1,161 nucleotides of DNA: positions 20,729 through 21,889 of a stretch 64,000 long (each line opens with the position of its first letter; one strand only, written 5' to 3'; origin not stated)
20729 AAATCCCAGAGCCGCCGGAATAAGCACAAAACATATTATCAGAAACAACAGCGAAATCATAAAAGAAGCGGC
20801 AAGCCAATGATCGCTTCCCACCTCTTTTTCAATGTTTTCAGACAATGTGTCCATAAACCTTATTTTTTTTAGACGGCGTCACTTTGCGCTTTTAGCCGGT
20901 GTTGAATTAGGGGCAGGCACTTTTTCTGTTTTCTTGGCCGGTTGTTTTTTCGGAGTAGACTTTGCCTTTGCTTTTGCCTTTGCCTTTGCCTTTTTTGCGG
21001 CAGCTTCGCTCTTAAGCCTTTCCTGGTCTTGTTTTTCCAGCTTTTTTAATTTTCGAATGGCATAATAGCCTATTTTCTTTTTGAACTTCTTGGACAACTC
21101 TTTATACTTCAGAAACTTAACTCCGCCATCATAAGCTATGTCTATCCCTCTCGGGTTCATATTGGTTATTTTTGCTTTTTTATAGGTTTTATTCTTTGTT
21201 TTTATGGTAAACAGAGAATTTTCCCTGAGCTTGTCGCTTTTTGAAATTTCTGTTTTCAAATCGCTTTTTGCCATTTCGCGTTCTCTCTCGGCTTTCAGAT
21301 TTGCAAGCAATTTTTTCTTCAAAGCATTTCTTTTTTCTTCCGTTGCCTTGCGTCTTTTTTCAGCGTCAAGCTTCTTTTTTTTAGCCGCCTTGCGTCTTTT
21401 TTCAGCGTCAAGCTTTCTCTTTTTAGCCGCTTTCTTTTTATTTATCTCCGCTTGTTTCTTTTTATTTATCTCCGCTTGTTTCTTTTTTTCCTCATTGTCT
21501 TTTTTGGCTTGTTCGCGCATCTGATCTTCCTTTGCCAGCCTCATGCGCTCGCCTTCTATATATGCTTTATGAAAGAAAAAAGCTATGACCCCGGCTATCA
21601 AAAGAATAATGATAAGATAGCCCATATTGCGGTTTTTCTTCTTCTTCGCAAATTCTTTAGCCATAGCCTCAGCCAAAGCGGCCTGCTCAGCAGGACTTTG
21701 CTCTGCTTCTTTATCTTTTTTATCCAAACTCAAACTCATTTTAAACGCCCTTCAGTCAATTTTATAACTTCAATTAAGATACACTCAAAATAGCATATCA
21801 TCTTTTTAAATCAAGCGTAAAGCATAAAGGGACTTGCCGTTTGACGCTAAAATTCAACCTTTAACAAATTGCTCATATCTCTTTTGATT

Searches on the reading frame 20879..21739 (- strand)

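Call 4: search_protein_families(library=pfam, proteins=[window:20879-21739:-], max_evalue=1)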
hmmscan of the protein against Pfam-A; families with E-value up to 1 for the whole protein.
window:20879-21739:- (286 aa): 2 families
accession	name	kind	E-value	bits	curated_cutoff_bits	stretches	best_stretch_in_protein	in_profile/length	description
PF06682.17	SARAF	-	0.0048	17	30.8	1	12-118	132-232/333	SOCE-associated regulatory factor of calcium homoeostasis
PF15932.10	DUF4748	-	0.0067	16.6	27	1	45-80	11-48/52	Domain of unknown function (DUF4748)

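Call 5: search_protein_families(library=phrogs, proteins=[window:20879-21739:-], max_evalue=1)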
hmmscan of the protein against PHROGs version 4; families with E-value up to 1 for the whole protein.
window:20879-21739:- (286 aa): 2 families
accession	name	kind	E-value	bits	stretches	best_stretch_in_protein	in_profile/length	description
phrog_17013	-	unknown function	0.003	18.3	1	39-139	2-98/234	-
phrog_12025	-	unknown function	0.95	10.4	1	15-56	151-193/193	-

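Call 17: search_protein_families(library=phrogs, proteins=[L005:2-823:+, L005:833-1657:+, L005:1661-2605:+, L004:2433-4697:+, L004:4682-6211:+, L004:6222-6674:+, L004:6708-7217:+, L004:7214-7447:+, L004:7725-9092:+], max_evalue=0.1)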
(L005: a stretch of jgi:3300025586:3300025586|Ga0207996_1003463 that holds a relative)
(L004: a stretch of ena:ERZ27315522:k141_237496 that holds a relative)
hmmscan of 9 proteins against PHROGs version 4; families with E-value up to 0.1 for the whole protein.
L005:2-823:+ (273 aa): 4 families
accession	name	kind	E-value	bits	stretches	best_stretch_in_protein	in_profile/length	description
phrog_1272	-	tail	0.0012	17.6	1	13-128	761-874/1606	tail length tape measure protein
phrog_14279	-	unknown function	0.0013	19.4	1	111-192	20-101/207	-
phrog_4200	-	tail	0.0019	17.8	1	20-102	254-363/732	tail length tape measure protein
phrog_3321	-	other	0.024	15.8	1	114-186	42-113/132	rhodanese-related sulfurtransferase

L005:833-1657:+ (274 aa): 0 families

L005:1661-2605:+ (314 aa): 0 families

L004:2433-4697:+ (754 aa): 7 families
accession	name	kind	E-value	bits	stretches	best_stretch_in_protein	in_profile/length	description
phrog_5207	-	unknown function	7e-22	78.6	1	186-300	379-491/689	-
phrog_23595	-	tail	2.3e-15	57.5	1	169-282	240-350/440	minor tail protein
phrog_26941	-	tail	1.9e-14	54.3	1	197-303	292-397/603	tail protein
phrog_2824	-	head and packaging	1.9e-13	50.3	1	197-283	790-881/1151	virion structural protein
phrog_13892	-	tail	1.6e-07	31.8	1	145-292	422-587/676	minor tail protein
phrog_8780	-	tail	4.5e-07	29.4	1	193-448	338-575/755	minor tail protein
phrog_38190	-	unknown function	1.6e-05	25.5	1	401-472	227-297/351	-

L004:4682-6211:+ (509 aa): 1 family
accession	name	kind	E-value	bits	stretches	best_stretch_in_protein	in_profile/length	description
phrog_31512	-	unknown function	2.6e-05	25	0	291-338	196-244/247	-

L004:6222-6674:+ (150 aa): 0 families

L004:6708-7217:+ (169 aa): 2 families
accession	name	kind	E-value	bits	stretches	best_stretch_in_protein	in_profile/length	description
phrog_1158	-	tail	2.4e-23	83.8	1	33-145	18-136/205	tail assembly chaperone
phrog_6098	-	unknown function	2e-05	25.9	1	91-144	23-75/78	-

L004:7214-7447:+ (77 aa): 0 families

L004:7725-9092:+ (455 aa): 0 families

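Call 18: search_protein_families(library=pfam, proteins=[L005:2-823:+, L005:833-1657:+, L005:1661-2605:+, L004:2433-4697:+, L004:4682-6211:+, L004:6222-6674:+, L004:6708-7217:+, L004:7214-7447:+, L004:7725-9092:+], max_evalue=0.1)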
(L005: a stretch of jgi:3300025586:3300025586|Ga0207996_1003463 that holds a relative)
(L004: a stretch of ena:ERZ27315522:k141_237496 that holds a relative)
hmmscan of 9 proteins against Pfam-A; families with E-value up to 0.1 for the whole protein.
L005:2-823:+ (273 aa): 2 families
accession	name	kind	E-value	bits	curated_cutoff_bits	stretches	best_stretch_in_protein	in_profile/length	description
PF12186.13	AcylCoA_dehyd_C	-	0.057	14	27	0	161-192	17-48/111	Acyl-CoA dehydrogenase C terminal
PF12795.12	MscS_porin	-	0.077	13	34.4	0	158-220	32-98/238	Mechanosensitive ion channel porin domain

L005:833-1657:+ (274 aa): 0 families

L005:1661-2605:+ (314 aa): 2 families
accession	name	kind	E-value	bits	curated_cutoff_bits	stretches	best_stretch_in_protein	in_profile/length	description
PF10988.14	DUF2807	-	0.0071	16.5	24.2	0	194-244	18-65/181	Putative auto-transporter adhesin, head GIN domain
PF00241.25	Cofilin_ADF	-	0.04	14.1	22.4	0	201-261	8-70/125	Cofilin/tropomyosin-type actin-binding protein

L004:2433-4697:+ (754 aa): 0 families

L004:4682-6211:+ (509 aa): 0 families

L004:6222-6674:+ (150 aa): 0 families

L004:6708-7217:+ (169 aa): 1 family
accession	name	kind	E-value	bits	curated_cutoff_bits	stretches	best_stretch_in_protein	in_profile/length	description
PF07087.16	DUF1353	-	4.7e-15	55.4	22.5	1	43-132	5-91/91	Protein of unknown function (DUF1353)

L004:7214-7447:+ (77 aa): 1 family
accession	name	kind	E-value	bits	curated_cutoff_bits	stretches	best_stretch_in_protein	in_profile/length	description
PF16475.10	DUF5052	-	0.041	13.9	29.4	1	8-54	3-49/199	Domain of unknown function (DUF5052)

L004:7725-9092:+ (455 aa): 1 family
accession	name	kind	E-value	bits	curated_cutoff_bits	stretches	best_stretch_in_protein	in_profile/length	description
PF22637.2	CBM_4_9_1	-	0.0064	17.2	27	1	353-452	51-148/148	BppA domain 1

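Call 25: search_protein_families(library=phrogs, proteins=[L007:16-747:+, L007:2218-2700:+, L007:3433-6306:+, L007:6303-7790:+, L007:7783-8316:+, L007:8301-9992:+, L007:10409-13282:+, L007:13299-13772:+, L007:14010-14780:+, L007:14770-15735:+], max_evalue=0.01)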
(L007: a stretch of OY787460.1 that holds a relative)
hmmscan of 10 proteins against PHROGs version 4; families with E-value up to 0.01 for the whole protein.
L007:16-747:+ (243 aa): 1 family
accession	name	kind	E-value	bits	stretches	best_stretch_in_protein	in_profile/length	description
phrog_16681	-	unknown function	3.6e-08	34.7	1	95-238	64-197/201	-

L007:2218-2700:+ (160 aa): 3 families
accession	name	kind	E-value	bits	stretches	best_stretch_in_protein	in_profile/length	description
phrog_1280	-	other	4.1e-17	63.6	1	6-151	5-157/248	Ig domain containing protein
phrog_2175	-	other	6.9e-17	62.8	1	5-148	3-171/188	protein with Ig domain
phrog_885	-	tail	3.2e-06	27.4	1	18-72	36-91/338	major tail protein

L007:3433-6306:+ (957 aa): 7 families
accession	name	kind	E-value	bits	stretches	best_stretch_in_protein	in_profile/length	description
phrog_991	-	tail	4.1e-26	91.9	1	78-692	320-760/1966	tail length tape measure protein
phrog_23013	-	tail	1.1e-22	80.6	1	81-435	158-513/1379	tail length tape measure protein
phrog_1272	-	tail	1.8e-21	76.7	1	34-428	242-633/1606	tail length tape measure protein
phrog_1533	-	tail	6.7e-20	71.3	1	41-663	234-780/1688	tail length tape measure protein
phrog_14441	-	tail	1.2e-12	49.2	1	39-207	57-226/241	tail length tape measure protein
phrog_28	-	tail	1.9e-09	37.7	1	35-923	255-971/1228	tail length tape measure protein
phrog_28775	-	tail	2e-08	33.6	1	58-339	56-340/1303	tail length tape measure protein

L007:6303-7790:+ (495 aa): 0 families

L007:7783-8316:+ (177 aa): 0 families

L007:8301-9992:+ (563 aa): 0 families

L007:10409-13282:+ (957 aa): 8 families
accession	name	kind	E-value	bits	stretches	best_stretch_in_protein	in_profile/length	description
phrog_38707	-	unknown function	3.7e-28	99.6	1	212-387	385-563/675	-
phrog_33012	-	unknown function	1.3e-23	83.5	2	478-555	10-87/1364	-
phrog_15439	-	other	5.9e-20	73.3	1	269-340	36-107/290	peptidase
phrog_13892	-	tail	4.2e-08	33.6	1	253-435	438-623/676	minor tail protein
phrog_2952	-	tail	2e-07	31.4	1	268-336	205-271/488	minor tail protein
phrog_1446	-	tail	4.8e-05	23.9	1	272-336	77-140/251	minor tail protein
phrog_14839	-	unknown function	0.00075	20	1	300-345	42-87/227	-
phrog_25620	-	tail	0.00093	19.6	0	362-389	254-281/348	tail collar fiber protein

L007:13299-13772:+ (157 aa): 0 families

L007:14010-14780:+ (256 aa): 1 family
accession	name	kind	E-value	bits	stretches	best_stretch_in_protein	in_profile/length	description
phrog_944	-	moron, auxiliary metabolic gene and host takeover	0.0038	17.9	1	121-234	120-210/235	membrane protein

L007:14770-15735:+ (321 aa): 0 families

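Call 62: search_protein_families(library=phrogs, proteins=[L021:18-1523:+, L021:3105-3572:+, L021:4655-6973:+, L021:6970-7623:+, L021:7639-8457:+, L021:9136-9999:+, L021:11738-12358:+, L021:12369-13196:+, L021:13275-14444:+, L021:15447-16580:+], max_evalue=0.001)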
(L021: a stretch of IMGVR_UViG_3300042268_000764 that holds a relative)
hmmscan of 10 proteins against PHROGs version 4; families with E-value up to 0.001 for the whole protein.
L021:18-1523:+ (501 aa): 1 family
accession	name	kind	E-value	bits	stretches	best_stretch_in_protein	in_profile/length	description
phrog_1423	-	DNA, RNA and nucleotide metabolism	6e-94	317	1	5-443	115-469/1040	Reverse transcriptase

L021:3105-3572:+ (155 aa): 0 families

L021:4655-6973:+ (772 aa): 23 families
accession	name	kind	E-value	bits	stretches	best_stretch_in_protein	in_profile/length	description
phrog_1272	-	tail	5.6e-53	181.1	1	26-590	219-828/1606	tail length tape measure protein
phrog_1533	-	tail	7.6e-52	177.2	1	19-450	204-666/1688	tail length tape measure protein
phrog_991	-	tail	6.5e-51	174.2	1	25-656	256-920/1966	tail length tape measure protein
phrog_28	-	tail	7.2e-49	168.2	1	25-756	207-877/1228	tail length tape measure protein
phrog_4704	-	tail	2.2e-42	146.6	1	22-444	174-604/625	tail length tape measure protein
phrog_23013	-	tail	1.3e-35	123.5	1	23-449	93-522/1379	tail length tape measure protein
phrog_36688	-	tail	2.6e-27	95.8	1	30-415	38-436/1600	tail length tape measure protein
phrog_14441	-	tail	1.9e-21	77.9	1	23-229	38-241/241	tail length tape measure protein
phrog_9696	-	tail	7.6e-19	68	1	12-275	22-290/1415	tail length tape measure protein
phrog_167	-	tail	1.9e-17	63.4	1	26-440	250-711/1555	tail length tape measure protein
phrog_58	-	tail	3e-15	56.7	1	27-582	291-846/1544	tail length tape measure protein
phrog_5218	-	unknown function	2.5e-14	53.4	1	9-453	171-660/1599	-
phrog_28775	-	tail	1.4e-12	47.4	1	61-338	53-339/1303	tail length tape measure protein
phrog_37649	-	tail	3.1e-11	42.2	1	58-483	449-867/2006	tail length tape measure protein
phrog_1293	-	tail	5.7e-09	35.3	1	24-523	139-587/1424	tail length tape measure protein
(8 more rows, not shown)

L021:6970-7623:+ (217 aa): 0 families

L021:7639-8457:+ (272 aa): 0 families

L021:9136-9999:+ (287 aa): 0 families

L021:11738-12358:+ (206 aa): 0 families

L021:12369-13196:+ (275 aa): 0 families

L021:13275-14444:+ (389 aa): 13 families
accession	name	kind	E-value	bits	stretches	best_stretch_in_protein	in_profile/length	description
phrog_27782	-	unknown function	5.1e-32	112.3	1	97-229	150-283/644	-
phrog_2647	-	head and packaging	1e-30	108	1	89-250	89-258/336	head decoration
phrog_30390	-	unknown function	2.2e-24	86.9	2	131-249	547-674/766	-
phrog_11518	-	tail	3.9e-23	82.6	1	106-351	159-368/812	tail fiber protein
phrog_24595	-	head and packaging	8.6e-21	75.7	1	84-238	18-187/325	virion structural protein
phrog_2824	-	head and packaging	3.1e-19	69.5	1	107-259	926-1078/1151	virion structural protein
phrog_14570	-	unknown function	2.2e-15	57.3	1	98-215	149-271/540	-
phrog_16867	-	unknown function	4.1e-14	53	1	111-226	72-187/631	-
phrog_17264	-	unknown function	2.5e-12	47.8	1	122-214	6-90/147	-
phrog_16122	-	head and packaging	3.4e-06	27.3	0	88-261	179-333/526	virion structural protein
phrog_14824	-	unknown function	8.1e-06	25.3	1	113-174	18-83/719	-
phrog_29292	-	unknown function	0.0002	20.7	1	68-107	706-745/880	-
phrog_10294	-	unknown function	0.00039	20.3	1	69-108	392-431/521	-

L021:15447-16580:+ (377 aa): 1 family
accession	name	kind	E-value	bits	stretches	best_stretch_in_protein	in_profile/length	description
phrog_13336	-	unknown function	7.3e-05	23.2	1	30-150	3-98/339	-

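Call 87: search_protein_families(library=ncbifam, proteins=[P0001, P0002, P0003, L004:2433-4697:+, L007:6303-7790:+, L007:10409-13282:+, L005:833-1657:+], max_evalue=0.01)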
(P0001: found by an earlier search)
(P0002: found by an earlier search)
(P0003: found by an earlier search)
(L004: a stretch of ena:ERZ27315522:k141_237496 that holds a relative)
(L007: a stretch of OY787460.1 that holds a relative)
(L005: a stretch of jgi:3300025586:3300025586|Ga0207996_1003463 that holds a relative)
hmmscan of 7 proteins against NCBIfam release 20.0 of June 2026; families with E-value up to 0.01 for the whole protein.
P0001 (172 aa): 0 families

P0002 (520 aa): 0 families

P0003 (193 aa): 0 families

L004:2433-4697:+ (754 aa): 0 families

L007:6303-7790:+ (495 aa): 0 families

L007:10409-13282:+ (957 aa): 0 families

L005:833-1657:+ (274 aa): 0 families

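Call 89: search_protein_families(library=pfam, proteins=[P0008, P0018, P0019, P0020, P0021, P0022, P0023, L021:10001-11725:+, L011:1709-3967:+, L014:1-1560:+], max_evalue=0.1)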
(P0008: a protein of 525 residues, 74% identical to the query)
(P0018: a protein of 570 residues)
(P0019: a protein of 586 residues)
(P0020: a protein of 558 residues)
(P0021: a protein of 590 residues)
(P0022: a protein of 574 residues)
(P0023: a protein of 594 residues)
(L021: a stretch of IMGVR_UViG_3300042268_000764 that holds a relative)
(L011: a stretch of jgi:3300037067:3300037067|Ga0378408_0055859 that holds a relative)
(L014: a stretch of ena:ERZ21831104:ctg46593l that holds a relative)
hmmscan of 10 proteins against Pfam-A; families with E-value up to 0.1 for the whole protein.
P0008 (525 aa): 2 families
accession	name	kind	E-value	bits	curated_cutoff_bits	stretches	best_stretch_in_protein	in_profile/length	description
PF11534.13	HTHP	-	0.071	13.9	25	0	286-334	22-70/72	Hexameric tyrosine-coordinated heme protein (HTHP)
PF18799.6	LPD5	-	0.076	13.7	27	0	315-346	77-106/144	Large polyvalent protein-associated domain 5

P0018 (570 aa): 0 families

P0019 (586 aa): 1 family
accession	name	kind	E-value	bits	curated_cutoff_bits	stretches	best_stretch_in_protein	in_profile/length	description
PF18799.6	LPD5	-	0.00099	19.8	27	0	316-348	78-110/144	Large polyvalent protein-associated domain 5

P0020 (558 aa): 1 family
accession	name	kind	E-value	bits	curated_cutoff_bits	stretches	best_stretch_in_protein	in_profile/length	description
PF18799.6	LPD5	-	0.0019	18.9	27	0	322-350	80-108/144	Large polyvalent protein-associated domain 5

P0021 (590 aa): 1 family
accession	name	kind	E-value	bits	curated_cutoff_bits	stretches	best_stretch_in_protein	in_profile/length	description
PF18799.6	LPD5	-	4.7e-06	27.4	27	1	301-339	71-109/144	Large polyvalent protein-associated domain 5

P0022 (574 aa): 0 families

P0023 (594 aa): 1 family
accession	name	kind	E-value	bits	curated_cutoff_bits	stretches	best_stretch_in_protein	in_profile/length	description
PF18799.6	LPD5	-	0.032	15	27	0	330-361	79-110/144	Large polyvalent protein-associated domain 5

L021:10001-11725:+ (574 aa): 0 families

L011:1709-3967:+ (752 aa): 0 families

L014:1-1560:+ (519 aa): 1 family
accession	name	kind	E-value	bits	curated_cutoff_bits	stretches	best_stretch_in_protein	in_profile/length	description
PF18799.6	LPD5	-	0.02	15.6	27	0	367-400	77-110/144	Large polyvalent protein-associated domain 5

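Call 92: search_protein_families(library=phrogs, proteins=[L007:18648-19739:+, L007:1032-1331:+, L007:1324-1737:+, L007:1734-2153:+, L007:2719-3099:+, L007:3099-3440:+, L021:18978-19874:+, L021:20275-21063:+, L021:16599-17183:+, L021:2594-3052:+], max_evalue=0.001)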
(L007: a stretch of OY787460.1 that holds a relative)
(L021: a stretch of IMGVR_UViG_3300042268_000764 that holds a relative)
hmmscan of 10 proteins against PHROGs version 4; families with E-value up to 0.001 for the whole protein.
L007:18648-19739:+ (363 aa): 2 families
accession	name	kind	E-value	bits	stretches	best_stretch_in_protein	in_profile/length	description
phrog_10724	-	unknown function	1.3e-15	58.5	1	6-78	11-83/253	-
phrog_9285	-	unknown function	2.2e-13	50.9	1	5-74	30-99/466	-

L007:1032-1331:+ (99 aa): 0 families

L007:1324-1737:+ (137 aa): 1 family
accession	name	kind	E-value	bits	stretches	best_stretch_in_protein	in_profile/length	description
phrog_5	-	connector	1.5e-06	29.2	1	20-136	101-206/239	tail completion or Neck1 protein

L007:1734-2153:+ (139 aa): 0 families

L007:2719-3099:+ (126 aa): 0 families

L007:3099-3440:+ (113 aa): 0 families

L021:18978-19874:+ (298 aa): 2 families
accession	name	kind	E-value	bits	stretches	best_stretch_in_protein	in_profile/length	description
phrog_2443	-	other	2.1e-76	259.2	1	4-296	152-422/801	amidoligase enzyme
phrog_7469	-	other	5.5e-08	33.6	1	49-230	33-206/357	amidoligase enzyme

L021:20275-21063:+ (262 aa): 4 families
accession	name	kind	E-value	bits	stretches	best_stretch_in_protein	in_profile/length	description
phrog_4736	-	other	3.4e-17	64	1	5-142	2-130/498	L-glutamine-D-fructose-6-phosphate aminotransferase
phrog_14519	-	moron, auxiliary metabolic gene and host takeover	7.7e-14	52.6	1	1-153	1-145/295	glutamine amidotransferase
phrog_13807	-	unknown function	2.4e-13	50.3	1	22-203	13-192/609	-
phrog_18128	-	other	9e-11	42.3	1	5-142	2-129/437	aminotransferase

L021:16599-17183:+ (194 aa): 0 families

L021:2594-3052:+ (152 aa): 4 families
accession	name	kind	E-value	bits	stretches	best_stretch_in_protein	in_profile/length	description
phrog_1407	-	tail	8.9e-14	52.6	1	14-137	24-155/258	major tail protein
phrog_41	-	tail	8.9e-06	26.5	1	34-137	36-142/245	major tail protein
phrog_10528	-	tail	0.00029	21.9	1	18-102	7-91/142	major tail protein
phrog_4574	-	tail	0.00043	21.2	1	41-88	29-75/147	major tail protein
